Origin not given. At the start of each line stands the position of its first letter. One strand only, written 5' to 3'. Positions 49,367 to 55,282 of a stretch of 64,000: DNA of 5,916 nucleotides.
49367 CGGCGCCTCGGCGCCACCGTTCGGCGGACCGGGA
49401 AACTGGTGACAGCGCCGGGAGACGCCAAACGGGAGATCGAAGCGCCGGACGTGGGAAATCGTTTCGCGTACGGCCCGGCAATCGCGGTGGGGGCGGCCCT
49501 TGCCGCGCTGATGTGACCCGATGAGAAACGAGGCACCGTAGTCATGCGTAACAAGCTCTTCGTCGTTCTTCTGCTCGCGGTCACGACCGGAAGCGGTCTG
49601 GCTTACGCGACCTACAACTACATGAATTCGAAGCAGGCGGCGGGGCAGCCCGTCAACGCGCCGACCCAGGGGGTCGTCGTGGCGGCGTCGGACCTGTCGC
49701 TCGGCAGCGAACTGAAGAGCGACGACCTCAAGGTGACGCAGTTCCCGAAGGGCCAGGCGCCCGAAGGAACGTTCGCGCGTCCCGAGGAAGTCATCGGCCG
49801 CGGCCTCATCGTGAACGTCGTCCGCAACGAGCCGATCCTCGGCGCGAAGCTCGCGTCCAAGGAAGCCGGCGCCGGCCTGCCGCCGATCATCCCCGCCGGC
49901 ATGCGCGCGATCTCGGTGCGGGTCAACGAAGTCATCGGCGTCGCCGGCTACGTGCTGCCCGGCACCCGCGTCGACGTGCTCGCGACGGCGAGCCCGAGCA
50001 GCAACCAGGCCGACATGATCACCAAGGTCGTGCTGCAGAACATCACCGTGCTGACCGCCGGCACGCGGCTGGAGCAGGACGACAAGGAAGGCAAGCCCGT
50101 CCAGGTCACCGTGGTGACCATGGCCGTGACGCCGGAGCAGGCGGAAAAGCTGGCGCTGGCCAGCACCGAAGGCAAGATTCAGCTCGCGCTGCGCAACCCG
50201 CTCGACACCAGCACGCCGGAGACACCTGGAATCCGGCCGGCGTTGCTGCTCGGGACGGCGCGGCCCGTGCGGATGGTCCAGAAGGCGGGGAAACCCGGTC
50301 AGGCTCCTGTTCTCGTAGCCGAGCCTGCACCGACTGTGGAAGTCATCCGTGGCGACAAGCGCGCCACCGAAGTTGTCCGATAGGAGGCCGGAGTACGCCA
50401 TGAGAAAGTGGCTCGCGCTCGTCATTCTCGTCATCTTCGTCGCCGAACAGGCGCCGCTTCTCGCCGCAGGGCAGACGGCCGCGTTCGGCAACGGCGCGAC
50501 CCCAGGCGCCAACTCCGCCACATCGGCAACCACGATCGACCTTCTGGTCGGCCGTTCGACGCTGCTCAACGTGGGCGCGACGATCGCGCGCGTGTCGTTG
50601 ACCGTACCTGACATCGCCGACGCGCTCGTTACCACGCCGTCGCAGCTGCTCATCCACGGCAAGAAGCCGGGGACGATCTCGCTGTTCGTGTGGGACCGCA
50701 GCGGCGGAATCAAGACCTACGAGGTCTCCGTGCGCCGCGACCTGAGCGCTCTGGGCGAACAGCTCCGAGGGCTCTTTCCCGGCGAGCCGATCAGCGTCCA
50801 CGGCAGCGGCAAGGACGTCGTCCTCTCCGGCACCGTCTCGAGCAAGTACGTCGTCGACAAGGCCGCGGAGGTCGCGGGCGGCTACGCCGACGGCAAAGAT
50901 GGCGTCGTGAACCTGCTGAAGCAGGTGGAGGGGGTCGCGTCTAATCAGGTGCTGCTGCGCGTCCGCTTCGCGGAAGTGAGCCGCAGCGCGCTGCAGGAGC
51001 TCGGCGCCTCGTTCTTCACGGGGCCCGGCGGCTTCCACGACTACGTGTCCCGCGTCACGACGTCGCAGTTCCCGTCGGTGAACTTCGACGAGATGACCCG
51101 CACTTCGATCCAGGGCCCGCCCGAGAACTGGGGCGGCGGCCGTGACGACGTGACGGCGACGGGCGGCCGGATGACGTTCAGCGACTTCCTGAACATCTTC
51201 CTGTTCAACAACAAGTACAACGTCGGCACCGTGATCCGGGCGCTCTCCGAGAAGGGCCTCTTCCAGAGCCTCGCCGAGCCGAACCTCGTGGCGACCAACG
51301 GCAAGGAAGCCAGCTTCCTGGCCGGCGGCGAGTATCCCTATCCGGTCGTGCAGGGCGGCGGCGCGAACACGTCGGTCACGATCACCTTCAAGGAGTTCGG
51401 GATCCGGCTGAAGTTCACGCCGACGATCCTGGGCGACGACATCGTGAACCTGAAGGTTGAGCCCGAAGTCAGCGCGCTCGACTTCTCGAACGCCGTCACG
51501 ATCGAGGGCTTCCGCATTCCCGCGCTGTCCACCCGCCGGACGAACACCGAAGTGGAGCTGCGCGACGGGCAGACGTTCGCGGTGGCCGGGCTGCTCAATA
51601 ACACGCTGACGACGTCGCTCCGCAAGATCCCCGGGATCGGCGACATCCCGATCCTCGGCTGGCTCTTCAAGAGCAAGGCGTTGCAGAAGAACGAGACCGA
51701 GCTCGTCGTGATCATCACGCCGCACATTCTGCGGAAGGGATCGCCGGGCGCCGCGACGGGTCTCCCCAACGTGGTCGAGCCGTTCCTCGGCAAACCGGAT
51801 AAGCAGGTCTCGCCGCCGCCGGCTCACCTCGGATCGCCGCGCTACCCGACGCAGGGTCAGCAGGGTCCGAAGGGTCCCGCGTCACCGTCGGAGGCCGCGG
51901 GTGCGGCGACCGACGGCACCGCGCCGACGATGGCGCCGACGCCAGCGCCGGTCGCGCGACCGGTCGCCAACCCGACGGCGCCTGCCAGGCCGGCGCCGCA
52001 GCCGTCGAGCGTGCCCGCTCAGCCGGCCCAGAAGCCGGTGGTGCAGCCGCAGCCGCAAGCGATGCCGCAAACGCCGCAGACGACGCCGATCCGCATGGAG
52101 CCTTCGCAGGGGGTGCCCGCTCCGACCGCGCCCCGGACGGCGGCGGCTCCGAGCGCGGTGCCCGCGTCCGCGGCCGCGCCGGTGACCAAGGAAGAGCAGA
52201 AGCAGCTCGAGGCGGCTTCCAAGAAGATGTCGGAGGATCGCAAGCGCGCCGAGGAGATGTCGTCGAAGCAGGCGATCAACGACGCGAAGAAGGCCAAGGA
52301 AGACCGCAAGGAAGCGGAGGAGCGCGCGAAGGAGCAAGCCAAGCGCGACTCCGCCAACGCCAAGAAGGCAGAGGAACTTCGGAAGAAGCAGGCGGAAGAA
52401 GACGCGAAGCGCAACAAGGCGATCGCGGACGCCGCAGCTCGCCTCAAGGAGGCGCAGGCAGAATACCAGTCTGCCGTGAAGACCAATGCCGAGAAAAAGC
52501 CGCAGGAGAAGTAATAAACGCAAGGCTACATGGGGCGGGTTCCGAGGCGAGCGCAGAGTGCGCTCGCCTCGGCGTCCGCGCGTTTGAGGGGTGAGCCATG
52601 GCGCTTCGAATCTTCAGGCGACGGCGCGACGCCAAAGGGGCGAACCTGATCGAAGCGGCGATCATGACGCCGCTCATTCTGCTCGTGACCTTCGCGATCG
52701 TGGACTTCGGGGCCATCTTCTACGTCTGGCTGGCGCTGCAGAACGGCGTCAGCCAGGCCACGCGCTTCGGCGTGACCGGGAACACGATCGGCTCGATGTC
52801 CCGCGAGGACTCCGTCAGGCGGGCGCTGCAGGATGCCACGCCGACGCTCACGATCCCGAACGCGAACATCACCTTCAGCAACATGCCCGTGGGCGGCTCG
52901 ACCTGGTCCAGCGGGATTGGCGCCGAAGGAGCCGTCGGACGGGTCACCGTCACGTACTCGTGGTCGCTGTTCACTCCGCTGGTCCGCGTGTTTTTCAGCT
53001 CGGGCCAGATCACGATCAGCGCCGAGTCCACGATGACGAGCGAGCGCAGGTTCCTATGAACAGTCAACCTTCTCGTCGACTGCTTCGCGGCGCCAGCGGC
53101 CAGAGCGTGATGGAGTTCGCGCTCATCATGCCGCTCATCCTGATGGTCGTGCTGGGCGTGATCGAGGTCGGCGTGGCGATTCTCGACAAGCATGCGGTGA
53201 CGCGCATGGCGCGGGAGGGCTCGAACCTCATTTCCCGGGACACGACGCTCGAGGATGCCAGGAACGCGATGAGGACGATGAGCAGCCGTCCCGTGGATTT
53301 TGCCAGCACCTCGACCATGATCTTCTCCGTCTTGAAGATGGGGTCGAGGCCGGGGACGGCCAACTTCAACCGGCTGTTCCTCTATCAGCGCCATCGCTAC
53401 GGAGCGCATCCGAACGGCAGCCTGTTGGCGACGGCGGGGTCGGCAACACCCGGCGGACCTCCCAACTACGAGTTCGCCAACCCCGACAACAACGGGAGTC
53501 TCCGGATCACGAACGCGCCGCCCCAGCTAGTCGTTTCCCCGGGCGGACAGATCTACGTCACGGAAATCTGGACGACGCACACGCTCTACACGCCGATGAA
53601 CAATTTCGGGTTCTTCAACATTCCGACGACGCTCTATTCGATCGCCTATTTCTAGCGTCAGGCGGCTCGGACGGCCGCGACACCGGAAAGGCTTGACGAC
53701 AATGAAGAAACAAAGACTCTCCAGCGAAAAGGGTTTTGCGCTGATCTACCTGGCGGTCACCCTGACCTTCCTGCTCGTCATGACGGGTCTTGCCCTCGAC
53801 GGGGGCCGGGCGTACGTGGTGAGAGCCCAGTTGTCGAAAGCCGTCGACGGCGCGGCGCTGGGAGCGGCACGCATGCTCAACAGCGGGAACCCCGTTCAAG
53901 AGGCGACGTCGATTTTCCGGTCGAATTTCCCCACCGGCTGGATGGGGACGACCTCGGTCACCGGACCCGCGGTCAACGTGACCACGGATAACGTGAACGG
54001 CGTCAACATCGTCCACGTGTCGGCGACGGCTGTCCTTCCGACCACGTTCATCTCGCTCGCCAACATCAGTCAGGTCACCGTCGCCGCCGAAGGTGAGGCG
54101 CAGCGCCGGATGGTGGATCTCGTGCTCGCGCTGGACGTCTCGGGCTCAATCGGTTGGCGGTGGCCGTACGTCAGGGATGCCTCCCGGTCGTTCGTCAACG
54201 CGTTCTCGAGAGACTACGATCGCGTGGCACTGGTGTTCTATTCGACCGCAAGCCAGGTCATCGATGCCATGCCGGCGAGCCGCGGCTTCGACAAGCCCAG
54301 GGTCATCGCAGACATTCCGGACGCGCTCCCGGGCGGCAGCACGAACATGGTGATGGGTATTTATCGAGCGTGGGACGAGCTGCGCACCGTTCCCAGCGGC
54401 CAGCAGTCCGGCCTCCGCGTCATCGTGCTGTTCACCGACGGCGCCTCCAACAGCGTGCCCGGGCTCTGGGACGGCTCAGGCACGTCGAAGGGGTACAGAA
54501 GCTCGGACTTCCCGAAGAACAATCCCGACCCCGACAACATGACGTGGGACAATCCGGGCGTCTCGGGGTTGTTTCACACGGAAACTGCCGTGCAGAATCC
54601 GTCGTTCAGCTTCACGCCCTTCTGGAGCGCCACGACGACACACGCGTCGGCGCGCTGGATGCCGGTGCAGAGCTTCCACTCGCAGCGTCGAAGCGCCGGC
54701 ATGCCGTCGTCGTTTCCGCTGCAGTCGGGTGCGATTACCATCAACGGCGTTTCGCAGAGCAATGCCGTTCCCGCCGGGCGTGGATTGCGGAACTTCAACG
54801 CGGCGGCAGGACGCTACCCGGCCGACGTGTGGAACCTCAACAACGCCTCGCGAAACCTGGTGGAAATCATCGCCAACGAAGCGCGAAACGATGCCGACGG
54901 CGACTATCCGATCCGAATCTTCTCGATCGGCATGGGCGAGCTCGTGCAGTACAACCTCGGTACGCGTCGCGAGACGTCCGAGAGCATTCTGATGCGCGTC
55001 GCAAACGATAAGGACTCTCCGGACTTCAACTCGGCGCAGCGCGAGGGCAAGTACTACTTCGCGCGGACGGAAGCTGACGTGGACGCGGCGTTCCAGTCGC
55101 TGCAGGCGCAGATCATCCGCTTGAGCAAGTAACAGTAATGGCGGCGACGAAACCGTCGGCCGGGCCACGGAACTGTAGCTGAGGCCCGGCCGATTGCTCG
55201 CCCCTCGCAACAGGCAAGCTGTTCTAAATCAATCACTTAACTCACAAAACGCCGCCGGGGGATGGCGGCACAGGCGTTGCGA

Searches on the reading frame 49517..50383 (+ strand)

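Call 33: search_protein_families(library=pfam, proteins=[window:49517-50383:+], max_evalue=0.001)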
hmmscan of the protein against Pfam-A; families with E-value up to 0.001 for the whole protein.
window:49517-50383:+ (288 aa): 3 families
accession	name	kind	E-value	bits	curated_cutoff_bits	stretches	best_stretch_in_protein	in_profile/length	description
PF16976.10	RcpC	-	3.2e-32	111.2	28.8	1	123-226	5-114/114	Flp pilus assembly protein RcpC/CpaB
PF08666.17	SAF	-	1.7e-08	35.3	21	1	53-112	3-62/63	SAF domain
PF13144.11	ChapFlgA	-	0.00021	21.7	23.8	1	53-115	3-63/122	Chaperone for flagella basal body P-ring formation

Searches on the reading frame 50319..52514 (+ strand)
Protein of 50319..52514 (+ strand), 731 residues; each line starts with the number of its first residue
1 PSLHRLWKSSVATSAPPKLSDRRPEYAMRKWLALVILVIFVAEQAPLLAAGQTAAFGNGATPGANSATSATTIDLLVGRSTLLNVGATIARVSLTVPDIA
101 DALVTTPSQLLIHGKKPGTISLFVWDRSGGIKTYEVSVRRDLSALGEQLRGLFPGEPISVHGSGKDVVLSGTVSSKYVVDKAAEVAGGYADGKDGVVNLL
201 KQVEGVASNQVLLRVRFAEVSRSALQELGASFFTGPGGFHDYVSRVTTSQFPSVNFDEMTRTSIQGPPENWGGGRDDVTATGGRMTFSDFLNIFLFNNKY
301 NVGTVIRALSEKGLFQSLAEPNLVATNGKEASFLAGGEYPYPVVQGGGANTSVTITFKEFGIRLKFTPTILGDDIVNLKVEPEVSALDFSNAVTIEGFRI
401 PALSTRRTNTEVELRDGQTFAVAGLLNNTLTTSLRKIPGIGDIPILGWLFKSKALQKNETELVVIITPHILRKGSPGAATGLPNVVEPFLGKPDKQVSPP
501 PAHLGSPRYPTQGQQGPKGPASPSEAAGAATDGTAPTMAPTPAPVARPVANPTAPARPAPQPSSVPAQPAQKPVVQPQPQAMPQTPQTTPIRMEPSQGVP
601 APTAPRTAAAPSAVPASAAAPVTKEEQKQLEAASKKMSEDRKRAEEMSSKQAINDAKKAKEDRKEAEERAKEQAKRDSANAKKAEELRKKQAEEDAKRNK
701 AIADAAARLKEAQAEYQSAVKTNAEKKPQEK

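Call 33: search_protein_families(library=pfam, proteins=[window:50319-52514:+], max_evalue=0.001)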
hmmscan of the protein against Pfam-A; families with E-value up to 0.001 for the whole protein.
window:50319-52514:+ (731 aa): 3 families
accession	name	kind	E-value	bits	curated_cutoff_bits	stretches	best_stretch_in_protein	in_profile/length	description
PF00263.26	Secretin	-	6.6e-46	156.4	27.5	1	308-472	1-169/169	Bacterial type II and III secretion system protein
PF13629.12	T2SS-T3SS_pil_N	-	1.1e-15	57.6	23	1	70-138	2-71/72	Pilus formation protein N terminal region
PF04972.22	BON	-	3.4e-06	27.7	27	1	152-202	18-67/69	BON domain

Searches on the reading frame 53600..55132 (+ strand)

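Call 33: search_protein_families(library=pfam, proteins=[window:53600-55132:+], max_evalue=0.001)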
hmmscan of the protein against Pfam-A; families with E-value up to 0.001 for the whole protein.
window:53600-55132:+ (510 aa): 3 families
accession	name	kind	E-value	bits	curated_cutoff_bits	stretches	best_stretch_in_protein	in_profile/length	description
PF00092.34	VWA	-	3e-11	44.3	23.8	1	173-285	1-117/174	von Willebrand factor type A domain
PF13400.11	Tad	-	5.1e-08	33.6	22.3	1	46-91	2-46/47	Putative Flp pilus-assembly TadE/G-like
PF13519.12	VWA_2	-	7.8e-08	33.3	27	1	174-281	1-106/107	von Willebrand factor type A domain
